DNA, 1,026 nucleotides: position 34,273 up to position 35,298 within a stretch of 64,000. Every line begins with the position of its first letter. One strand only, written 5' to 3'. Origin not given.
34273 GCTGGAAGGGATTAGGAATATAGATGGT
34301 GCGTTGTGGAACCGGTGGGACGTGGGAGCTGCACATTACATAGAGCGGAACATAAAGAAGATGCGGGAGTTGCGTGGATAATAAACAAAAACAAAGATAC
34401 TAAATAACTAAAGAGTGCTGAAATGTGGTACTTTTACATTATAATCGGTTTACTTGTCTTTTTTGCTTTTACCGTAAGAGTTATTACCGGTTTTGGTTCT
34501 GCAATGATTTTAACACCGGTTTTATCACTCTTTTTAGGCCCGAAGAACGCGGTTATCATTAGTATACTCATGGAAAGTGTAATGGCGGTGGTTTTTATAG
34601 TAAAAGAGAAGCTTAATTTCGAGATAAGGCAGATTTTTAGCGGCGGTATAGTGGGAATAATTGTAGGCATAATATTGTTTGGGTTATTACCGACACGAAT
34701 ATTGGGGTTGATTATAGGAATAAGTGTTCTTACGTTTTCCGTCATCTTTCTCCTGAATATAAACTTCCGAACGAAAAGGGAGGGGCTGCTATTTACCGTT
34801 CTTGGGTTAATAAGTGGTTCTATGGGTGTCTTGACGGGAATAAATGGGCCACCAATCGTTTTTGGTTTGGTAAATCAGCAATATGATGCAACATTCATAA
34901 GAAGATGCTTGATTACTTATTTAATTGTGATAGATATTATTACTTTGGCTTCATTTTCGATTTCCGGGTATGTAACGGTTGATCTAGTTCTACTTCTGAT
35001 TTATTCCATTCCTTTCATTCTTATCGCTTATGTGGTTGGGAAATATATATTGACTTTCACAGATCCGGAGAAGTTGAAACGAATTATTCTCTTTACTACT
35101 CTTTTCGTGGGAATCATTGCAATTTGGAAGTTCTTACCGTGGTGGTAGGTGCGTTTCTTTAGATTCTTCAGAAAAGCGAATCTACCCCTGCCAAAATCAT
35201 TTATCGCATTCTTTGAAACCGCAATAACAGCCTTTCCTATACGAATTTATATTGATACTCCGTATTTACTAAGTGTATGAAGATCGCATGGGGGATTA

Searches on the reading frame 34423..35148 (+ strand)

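Call 39: search_protein_families(library=ncbifam, proteins=[window:34423-35148:+], max_evalue=0.01)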
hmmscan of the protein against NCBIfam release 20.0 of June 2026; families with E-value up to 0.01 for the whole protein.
window:34423-35148:+ (241 aa): 0 families

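Call 40: search_protein_families(library=pfam, proteins=[window:34423-35148:+], max_evalue=0.01)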
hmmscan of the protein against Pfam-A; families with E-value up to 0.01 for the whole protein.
window:34423-35148:+ (241 aa): 1 family
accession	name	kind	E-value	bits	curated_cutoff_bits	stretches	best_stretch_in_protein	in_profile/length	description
PF01925.25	TauE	-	6.3e-21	75.6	32.6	1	10-231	3-235/237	Sulfite exporter TauE/SafE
